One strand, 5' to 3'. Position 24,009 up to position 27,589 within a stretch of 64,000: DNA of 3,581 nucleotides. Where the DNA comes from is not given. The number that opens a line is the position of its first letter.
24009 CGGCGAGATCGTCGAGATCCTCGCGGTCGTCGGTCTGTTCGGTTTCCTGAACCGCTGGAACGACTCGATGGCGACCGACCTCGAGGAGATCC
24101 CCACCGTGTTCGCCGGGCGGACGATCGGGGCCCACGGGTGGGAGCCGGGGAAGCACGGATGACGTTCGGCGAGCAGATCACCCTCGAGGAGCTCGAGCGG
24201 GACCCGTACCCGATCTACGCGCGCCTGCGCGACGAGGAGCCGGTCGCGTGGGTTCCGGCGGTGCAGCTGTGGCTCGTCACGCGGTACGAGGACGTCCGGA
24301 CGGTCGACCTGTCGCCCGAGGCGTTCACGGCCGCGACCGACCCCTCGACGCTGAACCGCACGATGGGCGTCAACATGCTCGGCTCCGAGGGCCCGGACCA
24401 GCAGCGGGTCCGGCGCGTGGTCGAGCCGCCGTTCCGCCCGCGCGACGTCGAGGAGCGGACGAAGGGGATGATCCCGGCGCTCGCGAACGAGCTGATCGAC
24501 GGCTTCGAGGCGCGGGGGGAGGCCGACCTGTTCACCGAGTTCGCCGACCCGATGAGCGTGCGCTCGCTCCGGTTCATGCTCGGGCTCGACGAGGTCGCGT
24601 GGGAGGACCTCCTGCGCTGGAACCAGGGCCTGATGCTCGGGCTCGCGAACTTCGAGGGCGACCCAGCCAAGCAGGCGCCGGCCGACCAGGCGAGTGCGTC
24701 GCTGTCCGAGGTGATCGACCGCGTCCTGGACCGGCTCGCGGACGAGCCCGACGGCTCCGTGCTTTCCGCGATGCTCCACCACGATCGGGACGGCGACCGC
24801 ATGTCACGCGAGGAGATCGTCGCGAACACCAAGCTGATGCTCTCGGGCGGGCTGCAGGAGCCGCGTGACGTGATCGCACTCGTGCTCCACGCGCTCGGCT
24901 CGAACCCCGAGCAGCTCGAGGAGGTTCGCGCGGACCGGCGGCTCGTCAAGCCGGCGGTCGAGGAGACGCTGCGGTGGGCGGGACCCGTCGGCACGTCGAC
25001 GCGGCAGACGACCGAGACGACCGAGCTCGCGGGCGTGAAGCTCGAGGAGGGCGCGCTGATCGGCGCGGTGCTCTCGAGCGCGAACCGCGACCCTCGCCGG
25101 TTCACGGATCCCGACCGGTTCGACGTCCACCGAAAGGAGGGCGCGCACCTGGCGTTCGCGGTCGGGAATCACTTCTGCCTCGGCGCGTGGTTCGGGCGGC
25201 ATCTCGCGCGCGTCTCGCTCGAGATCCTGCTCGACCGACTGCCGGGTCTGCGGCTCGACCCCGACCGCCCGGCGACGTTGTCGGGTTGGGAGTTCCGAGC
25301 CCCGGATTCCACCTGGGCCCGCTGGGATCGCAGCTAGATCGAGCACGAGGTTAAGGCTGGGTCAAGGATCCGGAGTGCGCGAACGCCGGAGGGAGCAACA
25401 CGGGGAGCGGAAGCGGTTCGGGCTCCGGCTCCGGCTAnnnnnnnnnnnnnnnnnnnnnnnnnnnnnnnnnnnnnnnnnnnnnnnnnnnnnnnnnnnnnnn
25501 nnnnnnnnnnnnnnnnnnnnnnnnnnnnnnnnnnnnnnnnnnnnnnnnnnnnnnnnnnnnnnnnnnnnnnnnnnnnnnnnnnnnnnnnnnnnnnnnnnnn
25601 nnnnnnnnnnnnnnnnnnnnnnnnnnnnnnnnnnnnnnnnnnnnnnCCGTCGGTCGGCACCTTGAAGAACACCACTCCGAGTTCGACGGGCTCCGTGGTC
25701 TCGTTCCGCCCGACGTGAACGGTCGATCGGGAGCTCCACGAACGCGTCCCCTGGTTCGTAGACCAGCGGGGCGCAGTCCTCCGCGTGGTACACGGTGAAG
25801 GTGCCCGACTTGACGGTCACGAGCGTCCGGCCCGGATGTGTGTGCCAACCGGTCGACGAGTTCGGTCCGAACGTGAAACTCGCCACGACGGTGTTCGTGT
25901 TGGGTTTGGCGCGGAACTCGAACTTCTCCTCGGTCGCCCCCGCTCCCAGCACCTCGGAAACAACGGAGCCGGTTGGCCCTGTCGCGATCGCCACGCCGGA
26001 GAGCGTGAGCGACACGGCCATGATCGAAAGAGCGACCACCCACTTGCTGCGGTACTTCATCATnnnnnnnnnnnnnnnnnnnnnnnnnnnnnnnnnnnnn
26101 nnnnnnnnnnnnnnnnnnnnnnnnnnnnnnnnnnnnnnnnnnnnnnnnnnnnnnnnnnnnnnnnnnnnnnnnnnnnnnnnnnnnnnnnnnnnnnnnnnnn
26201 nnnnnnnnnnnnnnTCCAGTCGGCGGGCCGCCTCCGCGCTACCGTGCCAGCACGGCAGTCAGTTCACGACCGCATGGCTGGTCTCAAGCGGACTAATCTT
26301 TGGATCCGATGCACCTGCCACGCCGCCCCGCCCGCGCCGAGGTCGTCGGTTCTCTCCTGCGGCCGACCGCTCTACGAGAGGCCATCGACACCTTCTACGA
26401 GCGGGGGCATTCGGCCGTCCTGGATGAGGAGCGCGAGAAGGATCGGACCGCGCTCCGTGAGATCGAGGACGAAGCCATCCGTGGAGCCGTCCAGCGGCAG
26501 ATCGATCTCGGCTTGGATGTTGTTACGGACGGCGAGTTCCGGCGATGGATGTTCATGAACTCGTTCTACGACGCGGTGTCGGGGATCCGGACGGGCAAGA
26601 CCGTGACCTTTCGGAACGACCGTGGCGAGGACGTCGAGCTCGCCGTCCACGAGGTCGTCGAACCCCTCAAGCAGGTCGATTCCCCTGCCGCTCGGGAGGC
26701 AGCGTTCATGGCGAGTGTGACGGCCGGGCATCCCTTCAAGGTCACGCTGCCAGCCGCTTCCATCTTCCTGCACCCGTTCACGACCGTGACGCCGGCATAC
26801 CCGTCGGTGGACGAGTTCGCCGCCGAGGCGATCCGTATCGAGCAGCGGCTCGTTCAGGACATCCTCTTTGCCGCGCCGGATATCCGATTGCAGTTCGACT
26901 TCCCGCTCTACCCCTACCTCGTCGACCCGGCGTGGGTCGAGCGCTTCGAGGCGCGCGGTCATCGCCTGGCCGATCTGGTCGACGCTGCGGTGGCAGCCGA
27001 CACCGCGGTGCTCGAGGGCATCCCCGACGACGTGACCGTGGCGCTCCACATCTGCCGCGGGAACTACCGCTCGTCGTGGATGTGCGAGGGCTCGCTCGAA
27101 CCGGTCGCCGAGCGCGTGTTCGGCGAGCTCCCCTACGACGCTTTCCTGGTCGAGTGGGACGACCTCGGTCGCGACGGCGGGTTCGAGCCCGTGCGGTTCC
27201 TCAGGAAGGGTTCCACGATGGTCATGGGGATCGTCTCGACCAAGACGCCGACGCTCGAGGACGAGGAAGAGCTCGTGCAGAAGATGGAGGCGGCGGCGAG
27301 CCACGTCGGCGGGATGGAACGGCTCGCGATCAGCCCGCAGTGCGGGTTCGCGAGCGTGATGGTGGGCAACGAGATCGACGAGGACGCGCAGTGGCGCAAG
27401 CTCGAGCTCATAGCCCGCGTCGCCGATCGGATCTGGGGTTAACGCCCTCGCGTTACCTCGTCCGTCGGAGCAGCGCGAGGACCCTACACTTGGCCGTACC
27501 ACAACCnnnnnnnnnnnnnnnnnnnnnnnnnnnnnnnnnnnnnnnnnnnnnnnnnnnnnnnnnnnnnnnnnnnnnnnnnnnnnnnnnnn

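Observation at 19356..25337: Candidate amine or xenobiotic catabolic cluster: GS-like ligase + fused double-SDR + AhpD-like + P450 (+ cupin + LLM oxidoreductase)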

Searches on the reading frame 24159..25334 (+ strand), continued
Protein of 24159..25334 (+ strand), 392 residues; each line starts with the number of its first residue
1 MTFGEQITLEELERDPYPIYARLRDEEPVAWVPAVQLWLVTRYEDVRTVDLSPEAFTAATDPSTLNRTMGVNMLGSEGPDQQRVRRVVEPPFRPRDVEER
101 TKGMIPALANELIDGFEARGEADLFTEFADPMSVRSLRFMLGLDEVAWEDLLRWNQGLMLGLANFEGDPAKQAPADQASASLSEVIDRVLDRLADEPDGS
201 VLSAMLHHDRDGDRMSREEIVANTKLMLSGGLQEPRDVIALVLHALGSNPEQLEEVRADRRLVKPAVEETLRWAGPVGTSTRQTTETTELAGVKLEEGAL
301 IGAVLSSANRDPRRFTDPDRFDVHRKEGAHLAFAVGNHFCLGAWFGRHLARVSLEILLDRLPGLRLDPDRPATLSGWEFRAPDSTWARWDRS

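Call 59: find_encoding_contigs(protein=P0125, flank=10000, max_places=2)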
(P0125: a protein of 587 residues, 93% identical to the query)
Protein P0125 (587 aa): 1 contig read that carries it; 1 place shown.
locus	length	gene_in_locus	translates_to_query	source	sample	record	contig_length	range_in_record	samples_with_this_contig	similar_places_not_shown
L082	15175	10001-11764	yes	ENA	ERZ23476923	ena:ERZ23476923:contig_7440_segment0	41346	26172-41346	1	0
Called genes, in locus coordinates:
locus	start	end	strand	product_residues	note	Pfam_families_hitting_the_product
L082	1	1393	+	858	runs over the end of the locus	PF17900:Peptidase_M1_N, PF01433:Peptidase_M1, PF11838:ERAP1_C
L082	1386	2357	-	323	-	-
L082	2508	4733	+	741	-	PF00171:Aldedh, PF02900:LigB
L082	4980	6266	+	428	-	PF00324:AA_permease, PF13520:AA_permease_2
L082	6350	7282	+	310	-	PF00296:Bac_luciferase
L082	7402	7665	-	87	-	-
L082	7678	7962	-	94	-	PF00120:Gln-synt_C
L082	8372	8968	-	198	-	PF00106:adh_short, PF13561:adh_short_C2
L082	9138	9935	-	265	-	PF00106:adh_short, PF01370:Epimerase (weak), PF08659:KR, PF13460:NAD_binding_10 (weak), PF13561:adh_short_C2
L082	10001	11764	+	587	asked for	PF02627:CMD, PF00067:p450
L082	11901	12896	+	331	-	PF01717:Meth_synt_2 (weak)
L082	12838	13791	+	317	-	-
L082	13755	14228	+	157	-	PF00211:Guanylate_cyc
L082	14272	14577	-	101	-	PF00355:Rieske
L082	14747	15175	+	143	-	?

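Call 60: search_dna_similar(query=window:24159-25334:+, collection=plasmids, mode=protein, max_rows=15, max_evalue=1e-40)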
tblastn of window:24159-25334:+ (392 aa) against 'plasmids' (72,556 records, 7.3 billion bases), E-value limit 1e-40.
Records with a match: 46; places in all: 49; records where one place covers at least 80% of the query: 46.
Best place of each record, by identity: <60% 46.
By first word of the organism name: Rhizobium 27; Sinorhizobium 10; Rhodococcus 5; Agrobacterium 2; Bradyrhizobium 1; Dietzia 1.
By predicted mobility (MOB-suite, as given by PLSDB): non-mobilizable 28; conjugative 16; mobilizable 2.
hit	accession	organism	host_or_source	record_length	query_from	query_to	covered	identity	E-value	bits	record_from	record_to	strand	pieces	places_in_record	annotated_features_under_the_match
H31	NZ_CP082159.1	Rhodococcus opacus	bacterial isolate,soil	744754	5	380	96%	45.1%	2e-64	229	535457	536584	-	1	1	cytochrome P450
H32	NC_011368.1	Rhizobium leguminosarum bv. trifolii WSM2304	-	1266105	1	384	98%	43.4%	2e-69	244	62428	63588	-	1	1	record has no annotation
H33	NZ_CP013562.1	Rhizobium phaseoli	Phaseolus vulgaris,Whole ...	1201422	5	384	97%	44.0%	6e-57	247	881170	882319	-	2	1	record has no annotation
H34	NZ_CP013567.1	Rhizobium phaseoli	Phaseolus vulgaris,Whole ...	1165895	5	384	97%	44.0%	6e-57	247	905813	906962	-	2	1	record has no annotation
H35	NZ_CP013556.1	Rhizobium phaseoli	Phaseolus vulgaris,Whole ...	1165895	5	384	97%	44.0%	6e-57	247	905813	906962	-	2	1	record has no annotation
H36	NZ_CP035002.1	Rhizobium acidisoli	Phaseolus vulgaris,root nodule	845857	1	384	98%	43.2%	3e-70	246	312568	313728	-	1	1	cytochrome P450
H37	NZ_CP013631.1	Rhizobium sp. N324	Phaseolus vulgaris,Whole ...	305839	1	384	98%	42.9%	1e-68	242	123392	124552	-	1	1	cytochrome P450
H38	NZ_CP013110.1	Sinorhizobium americanum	Vachellia farnesiana,cell culture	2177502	7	390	98%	42.9%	6e-64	228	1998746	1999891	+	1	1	record has no annotation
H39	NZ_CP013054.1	Sinorhizobium americanum CCGM7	Phaseolus vulgaris,root nodules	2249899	7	390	98%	42.3%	4e-63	226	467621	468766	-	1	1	none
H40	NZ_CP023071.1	Sinorhizobium fredii CCBAU 83666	G.max,nodule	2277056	7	390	98%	42.3%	4e-61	220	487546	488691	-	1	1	record has no annotation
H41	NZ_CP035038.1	Sinorhizobium fredii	single cell,soil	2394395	7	390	98%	42.3%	4e-61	220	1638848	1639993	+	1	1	none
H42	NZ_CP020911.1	Rhizobium etli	Phaseolus vulgaris,cell culture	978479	1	384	98%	42.1%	9e-70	245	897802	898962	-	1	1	cytochrome P450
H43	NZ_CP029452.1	Sinorhizobium fredii CCBAU 25509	Glycine soja,cell culture,plant root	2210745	7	390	98%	42.1%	7e-61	219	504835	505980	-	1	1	record has no annotation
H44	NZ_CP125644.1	Rhizobium sp. BT03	Phaseolus vulgaris,Pure culture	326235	1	384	98%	41.9%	7e-67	236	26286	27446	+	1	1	cytochrome P450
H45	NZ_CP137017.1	Sinorhizobium fredii GR64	Phaseolus vulgaris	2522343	7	390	98%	41.8%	1e-61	221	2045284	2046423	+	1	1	record has no annotation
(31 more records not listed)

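Call 64: get_annotated_region(hit=H31, flank=8000)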
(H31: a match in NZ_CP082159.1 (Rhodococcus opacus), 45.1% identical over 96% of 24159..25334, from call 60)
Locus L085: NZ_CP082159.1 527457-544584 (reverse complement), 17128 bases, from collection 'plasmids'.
description: Rhodococcus opacus strain DSM 44186 plasmid pRop44186_a, complete sequence
organism: Rhodococcus opacus (NCBI taxid 37919)
taxonomy: Bacteria; Actinomycetota; Actinomycetes; Mycobacteriales; Nocardiaceae; Rhodococcus; Rhodococcus opacus
host: -; source: bacterial isolate,soil; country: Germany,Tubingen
typing (MOB-suite, as given by PLSDB): mobilizable; replicon rep_cluster_313; relaxase MOBP,MOBP
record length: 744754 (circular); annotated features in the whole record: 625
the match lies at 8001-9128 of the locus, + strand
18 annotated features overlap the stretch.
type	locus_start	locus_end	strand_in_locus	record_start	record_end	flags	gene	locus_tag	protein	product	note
CDS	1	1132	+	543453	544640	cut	-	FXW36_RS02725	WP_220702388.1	alpha-hydroxy-acid oxidizing protein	-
CDS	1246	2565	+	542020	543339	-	-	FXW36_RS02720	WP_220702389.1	MFS transporter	GO:0055085 - transmembrane transport [Evidence IEA]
CDS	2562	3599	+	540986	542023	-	-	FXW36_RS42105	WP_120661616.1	hypothetical protein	-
CDS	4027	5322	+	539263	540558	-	-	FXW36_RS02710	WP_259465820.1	MFS transporter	GO:0055085 - transmembrane transport [Evidence IEA]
CDS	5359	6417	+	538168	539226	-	-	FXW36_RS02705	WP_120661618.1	aromatic ring-hydroxylating dioxygenase subunit alpha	-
CDS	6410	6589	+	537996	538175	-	-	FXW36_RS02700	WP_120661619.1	hypothetical protein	-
CDS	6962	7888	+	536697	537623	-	-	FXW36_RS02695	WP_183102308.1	LysR substrate-binding domain-containing protein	-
CDS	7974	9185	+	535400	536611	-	-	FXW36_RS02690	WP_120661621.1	cytochrome P450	-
CDS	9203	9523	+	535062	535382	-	-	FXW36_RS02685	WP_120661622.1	2Fe-2S iron-sulfur cluster-binding protein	-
CDS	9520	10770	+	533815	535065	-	-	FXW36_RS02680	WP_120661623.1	FAD-dependent oxidoreductase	-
CDS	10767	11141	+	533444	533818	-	-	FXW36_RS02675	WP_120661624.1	hypothetical protein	-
CDS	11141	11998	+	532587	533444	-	-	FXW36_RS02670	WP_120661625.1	protocatechuate 3,4-dioxygenase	-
CDS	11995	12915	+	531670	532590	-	-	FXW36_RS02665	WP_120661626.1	fumarylacetoacetate hydrolase family protein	-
CDS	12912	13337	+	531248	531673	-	-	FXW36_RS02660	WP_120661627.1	nuclear transport factor 2 family protein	-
CDS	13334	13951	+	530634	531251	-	-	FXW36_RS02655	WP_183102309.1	carboxymuconolactone decarboxylase family protein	-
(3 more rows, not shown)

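Call 65: get_annotated_region(hit=H36, flank=9000)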
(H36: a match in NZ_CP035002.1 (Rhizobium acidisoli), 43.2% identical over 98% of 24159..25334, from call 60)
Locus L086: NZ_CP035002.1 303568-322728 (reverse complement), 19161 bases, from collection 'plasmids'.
description: Rhizobium acidisoli strain FH23 plasmid pRapFH23d, complete sequence
organism: Rhizobium acidisoli (NCBI taxid 1538158)
taxonomy: Bacteria; Pseudomonadota; Alphaproteobacteria; Hyphomicrobiales; Rhizobiaceae; Rhizobium; Rhizobium acidisoli
host: -; source: Phaseolus vulgaris,root nodule; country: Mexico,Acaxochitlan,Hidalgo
typing (MOB-suite, as given by PLSDB): conjugative; replicon rep_cluster_841; relaxase MOBQ; mating-pair formation MPF_T
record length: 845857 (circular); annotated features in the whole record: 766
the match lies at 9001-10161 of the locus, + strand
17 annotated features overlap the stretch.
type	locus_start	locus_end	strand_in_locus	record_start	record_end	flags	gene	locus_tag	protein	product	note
CDS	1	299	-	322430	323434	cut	-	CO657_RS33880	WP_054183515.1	phosphotransferase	-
CDS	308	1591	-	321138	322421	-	-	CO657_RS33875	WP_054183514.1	aspartate aminotransferase family protein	-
CDS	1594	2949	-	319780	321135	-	-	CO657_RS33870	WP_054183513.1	aspartate aminotransferase family protein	-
CDS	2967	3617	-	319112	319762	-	-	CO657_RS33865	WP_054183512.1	HAD-IA family hydrolase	GO:0008152 - metabolic process [Evidence IEA]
CDS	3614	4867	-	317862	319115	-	-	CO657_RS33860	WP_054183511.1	Tm-1-like ATP-binding domain-containing protein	-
CDS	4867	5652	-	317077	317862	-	-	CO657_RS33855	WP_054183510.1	IclR family transcriptional regulator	GO:0006355 - regulation of DNA-templated transcription [Evidence IEA]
CDS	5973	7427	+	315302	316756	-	-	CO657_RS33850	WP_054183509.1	APC family permease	-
CDS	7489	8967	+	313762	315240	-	-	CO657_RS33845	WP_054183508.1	aldehyde dehydrogenase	-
CDS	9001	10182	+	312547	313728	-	-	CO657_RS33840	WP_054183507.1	cytochrome P450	-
CDS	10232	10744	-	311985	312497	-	-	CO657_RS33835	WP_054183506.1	flavin reductase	-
CDS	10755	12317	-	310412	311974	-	-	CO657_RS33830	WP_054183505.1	4-hydroxyphenylacetate 3-hydroxylase N-terminal domain-containing protein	-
CDS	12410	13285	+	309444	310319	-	-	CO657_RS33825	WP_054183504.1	helix-turn-helix domain-containing protein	GO:0006355 - regulation of DNA-templated transcription [Evidence IEA]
CDS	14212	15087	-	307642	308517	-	-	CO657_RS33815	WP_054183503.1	GNAT family N-acetyltransferase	-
CDS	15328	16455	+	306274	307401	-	argE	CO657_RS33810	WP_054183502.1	acetylornithine deacetylase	GO:0006592 - ornithine biosynthetic process [Evidence IEA]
CDS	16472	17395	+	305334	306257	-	-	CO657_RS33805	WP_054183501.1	glyoxylate/hydroxypyruvate reductase A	-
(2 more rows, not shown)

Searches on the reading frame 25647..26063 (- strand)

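Call 21: search_protein_families(library=pfam, proteins=[window:25647-26063:-], max_evalue=0.01)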
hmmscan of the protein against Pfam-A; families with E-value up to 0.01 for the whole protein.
window:25647-26063:- (139 aa): 1 family
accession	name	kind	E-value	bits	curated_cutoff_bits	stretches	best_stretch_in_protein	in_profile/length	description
PF07883.17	Cupin_2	-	4.1e-06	26.8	27.2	1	63-109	3-47/70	Cupin domain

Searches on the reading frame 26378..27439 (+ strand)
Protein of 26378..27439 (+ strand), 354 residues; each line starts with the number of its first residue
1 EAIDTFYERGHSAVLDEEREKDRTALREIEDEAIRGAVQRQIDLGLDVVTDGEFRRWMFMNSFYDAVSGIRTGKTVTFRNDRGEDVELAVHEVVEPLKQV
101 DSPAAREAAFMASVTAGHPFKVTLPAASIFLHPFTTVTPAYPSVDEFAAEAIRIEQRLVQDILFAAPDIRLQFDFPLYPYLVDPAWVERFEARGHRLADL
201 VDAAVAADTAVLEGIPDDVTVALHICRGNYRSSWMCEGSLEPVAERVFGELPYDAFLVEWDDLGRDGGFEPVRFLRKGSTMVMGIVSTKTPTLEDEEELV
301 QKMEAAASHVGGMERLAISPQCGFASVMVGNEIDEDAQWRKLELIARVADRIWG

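Call 9: search_protein_families(library=pfam, proteins=[window:26378-27439:+], max_evalue=0.001)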
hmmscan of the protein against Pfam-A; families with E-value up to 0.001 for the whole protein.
window:26378-27439:+ (354 aa): 1 family
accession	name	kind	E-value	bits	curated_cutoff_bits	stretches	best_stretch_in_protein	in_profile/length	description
PF01717.24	Meth_synt_2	-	5.8e-12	46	21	1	201-326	193-305/324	Cobalamin-independent synthase, Catalytic domain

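Call 10: search_protein_families(library=ncbifam, proteins=[window:26378-27439:+], max_evalue=0.00001)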
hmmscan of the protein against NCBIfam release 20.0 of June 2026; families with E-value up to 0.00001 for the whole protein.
window:26378-27439:+ (354 aa): 5 families
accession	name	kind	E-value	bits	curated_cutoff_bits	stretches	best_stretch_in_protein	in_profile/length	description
NF005085.0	PRK06520.1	subfamily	4.1e-66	223.6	313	1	20-353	33-368/368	5-methyltetrahydropteroyltriglutamate--homocysteine S-methyltransferase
NF004875.0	PRK06233.1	equivalog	3.3e-51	174.3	576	1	20-353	35-372/373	vitamin B12 independent methionine synthase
NF003317.0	PRK04326.1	equivalog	1.3e-12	47.5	406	1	17-124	31-134/340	methionine synthase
NF006589.0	PRK09121.1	equivalog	5.6e-12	45.3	392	1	23-181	33-185/342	methionine synthase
NF002119.0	PRK00957.1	equivalog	1.8e-08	33.9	258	0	21-76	25-78/306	methionine synthase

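Call 25: search_solved_structures(query=window:26378-27439:+, max_evalue=0.001)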
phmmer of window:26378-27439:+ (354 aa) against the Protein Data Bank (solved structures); distinct sequences matched with E-value up to 0.001: 2.
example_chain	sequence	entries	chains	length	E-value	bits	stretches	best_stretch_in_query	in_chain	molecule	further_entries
1ypx_A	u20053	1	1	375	3.8e-46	161.1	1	24-354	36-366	putative vitamin-B12 independent methionine synthase family protein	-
3rpd_A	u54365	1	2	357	9.4e-09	38.1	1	31-324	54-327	Methionine synthase (B12-independent)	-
